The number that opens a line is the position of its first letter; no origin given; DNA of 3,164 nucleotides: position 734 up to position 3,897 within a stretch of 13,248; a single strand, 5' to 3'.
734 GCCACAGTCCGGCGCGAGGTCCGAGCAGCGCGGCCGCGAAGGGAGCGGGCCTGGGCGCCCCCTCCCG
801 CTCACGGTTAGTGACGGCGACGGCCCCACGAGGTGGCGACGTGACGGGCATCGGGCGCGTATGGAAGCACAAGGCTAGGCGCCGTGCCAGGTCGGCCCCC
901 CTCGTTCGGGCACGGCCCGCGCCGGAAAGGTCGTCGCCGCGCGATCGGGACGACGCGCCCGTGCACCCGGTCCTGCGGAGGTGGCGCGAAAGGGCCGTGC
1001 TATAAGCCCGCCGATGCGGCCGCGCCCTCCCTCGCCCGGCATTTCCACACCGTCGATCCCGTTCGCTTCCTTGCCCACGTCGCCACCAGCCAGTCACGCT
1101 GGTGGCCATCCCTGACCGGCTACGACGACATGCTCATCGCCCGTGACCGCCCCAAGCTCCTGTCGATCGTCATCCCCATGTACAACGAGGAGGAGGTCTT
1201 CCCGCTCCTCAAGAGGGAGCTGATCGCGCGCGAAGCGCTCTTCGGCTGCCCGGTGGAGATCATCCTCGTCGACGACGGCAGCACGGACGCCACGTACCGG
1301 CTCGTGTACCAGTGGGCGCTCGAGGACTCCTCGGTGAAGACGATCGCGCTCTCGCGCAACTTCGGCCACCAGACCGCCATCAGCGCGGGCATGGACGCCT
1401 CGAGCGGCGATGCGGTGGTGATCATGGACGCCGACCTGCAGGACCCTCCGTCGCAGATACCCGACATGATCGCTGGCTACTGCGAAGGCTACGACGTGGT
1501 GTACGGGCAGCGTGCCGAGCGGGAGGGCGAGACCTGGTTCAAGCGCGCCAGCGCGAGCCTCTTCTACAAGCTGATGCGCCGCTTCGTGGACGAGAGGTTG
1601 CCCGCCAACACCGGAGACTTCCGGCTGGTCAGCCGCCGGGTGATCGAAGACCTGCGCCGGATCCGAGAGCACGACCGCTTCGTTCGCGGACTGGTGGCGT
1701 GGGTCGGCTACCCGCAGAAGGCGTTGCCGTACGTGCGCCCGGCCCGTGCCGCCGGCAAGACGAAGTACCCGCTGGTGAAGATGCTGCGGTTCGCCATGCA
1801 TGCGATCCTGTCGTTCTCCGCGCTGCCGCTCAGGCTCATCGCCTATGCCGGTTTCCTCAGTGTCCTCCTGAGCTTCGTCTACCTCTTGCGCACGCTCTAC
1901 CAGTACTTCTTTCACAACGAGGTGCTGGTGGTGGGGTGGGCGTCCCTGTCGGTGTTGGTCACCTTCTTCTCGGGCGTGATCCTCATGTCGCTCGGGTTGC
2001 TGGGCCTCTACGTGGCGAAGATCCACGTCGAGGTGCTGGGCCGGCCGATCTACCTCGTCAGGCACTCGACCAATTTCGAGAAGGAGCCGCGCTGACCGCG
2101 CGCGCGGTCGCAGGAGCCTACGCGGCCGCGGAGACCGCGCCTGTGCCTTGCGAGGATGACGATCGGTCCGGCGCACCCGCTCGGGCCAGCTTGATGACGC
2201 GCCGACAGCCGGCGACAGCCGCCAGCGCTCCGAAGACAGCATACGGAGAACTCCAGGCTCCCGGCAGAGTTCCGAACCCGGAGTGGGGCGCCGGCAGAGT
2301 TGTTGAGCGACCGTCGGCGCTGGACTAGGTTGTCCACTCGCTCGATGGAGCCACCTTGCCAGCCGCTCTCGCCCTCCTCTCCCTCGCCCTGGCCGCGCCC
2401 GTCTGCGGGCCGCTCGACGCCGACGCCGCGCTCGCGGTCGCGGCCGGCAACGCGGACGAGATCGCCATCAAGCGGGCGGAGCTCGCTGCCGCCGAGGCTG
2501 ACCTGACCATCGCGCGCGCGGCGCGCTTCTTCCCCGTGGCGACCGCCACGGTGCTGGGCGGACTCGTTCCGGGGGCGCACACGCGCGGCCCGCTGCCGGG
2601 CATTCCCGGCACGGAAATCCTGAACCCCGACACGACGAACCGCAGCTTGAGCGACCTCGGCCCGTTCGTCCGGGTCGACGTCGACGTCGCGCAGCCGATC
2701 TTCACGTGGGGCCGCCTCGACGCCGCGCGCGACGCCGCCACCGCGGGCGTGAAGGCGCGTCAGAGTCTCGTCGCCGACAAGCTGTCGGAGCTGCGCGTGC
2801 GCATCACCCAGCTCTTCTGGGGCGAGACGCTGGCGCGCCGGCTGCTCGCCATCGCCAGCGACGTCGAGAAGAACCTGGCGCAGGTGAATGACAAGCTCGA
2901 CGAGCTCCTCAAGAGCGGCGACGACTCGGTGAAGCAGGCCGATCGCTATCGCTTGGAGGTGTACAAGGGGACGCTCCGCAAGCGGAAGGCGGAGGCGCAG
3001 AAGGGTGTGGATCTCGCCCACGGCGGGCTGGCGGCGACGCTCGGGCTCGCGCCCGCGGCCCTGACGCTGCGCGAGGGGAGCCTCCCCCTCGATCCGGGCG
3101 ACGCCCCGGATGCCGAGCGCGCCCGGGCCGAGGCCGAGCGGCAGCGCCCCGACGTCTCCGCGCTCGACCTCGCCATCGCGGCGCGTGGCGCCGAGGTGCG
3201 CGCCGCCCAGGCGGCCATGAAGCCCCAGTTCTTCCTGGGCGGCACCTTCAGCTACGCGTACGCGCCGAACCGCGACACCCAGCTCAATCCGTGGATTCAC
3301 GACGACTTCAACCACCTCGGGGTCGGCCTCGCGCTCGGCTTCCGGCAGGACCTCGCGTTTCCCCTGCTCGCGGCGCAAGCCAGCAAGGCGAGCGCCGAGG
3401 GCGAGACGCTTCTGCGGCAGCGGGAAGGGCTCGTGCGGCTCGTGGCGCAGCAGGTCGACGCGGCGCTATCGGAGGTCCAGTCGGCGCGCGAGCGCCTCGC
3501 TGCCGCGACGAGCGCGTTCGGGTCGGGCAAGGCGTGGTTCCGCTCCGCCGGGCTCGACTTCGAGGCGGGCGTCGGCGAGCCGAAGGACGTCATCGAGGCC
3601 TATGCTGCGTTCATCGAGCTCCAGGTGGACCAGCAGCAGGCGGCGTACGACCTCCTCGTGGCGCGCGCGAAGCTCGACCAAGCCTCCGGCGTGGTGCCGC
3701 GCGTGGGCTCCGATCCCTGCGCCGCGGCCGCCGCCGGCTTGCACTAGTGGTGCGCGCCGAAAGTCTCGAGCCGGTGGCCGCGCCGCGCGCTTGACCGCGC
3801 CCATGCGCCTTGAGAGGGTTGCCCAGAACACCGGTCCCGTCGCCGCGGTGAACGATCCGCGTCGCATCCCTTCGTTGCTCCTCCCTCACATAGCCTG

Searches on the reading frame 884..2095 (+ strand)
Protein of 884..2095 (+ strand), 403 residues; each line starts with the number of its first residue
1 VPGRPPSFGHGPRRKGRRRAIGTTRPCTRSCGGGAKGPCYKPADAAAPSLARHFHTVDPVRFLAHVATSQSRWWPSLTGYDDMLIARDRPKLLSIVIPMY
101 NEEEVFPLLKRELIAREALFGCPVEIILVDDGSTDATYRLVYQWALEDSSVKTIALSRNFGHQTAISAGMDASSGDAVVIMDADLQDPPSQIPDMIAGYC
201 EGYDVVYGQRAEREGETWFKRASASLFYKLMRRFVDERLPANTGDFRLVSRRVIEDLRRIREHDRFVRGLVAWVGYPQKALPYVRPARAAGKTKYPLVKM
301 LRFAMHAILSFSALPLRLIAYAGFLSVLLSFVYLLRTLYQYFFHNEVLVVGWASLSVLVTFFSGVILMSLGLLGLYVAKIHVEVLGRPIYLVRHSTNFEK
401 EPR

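Call 8: search_protein_families(library=pfam, proteins=[window:884-2095:+], max_evalue=0.001)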
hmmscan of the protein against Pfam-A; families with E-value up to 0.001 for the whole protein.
window:884-2095:+ (403 aa): 1 family
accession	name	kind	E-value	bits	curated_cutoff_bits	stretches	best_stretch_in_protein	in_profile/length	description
PF00535.33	Glycos_transf_2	-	5.1e-33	114.8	23.3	1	94-257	1-167/168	Glycosyl transferase family 2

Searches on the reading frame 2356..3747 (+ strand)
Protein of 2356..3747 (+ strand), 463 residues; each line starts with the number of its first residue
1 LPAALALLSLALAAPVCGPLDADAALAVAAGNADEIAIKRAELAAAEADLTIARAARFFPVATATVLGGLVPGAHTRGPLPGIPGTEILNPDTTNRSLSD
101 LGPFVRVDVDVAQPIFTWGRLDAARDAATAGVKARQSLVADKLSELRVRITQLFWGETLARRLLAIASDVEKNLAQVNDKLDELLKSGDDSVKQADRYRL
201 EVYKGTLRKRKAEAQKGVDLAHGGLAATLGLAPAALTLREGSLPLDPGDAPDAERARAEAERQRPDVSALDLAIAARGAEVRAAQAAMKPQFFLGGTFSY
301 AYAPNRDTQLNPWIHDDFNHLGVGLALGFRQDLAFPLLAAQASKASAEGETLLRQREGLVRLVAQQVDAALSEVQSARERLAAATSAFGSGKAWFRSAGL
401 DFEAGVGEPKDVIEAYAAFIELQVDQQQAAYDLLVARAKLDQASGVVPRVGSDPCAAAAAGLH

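Call 8: search_protein_families(library=pfam, proteins=[window:2356-3747:+], max_evalue=0.001)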
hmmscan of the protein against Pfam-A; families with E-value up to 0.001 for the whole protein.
window:2356-3747:+ (463 aa): 1 family
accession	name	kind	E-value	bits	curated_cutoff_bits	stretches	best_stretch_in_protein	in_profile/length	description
PF02321.23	OEP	-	1.3e-25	90.8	22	2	254-445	2-187/187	Outer membrane efflux protein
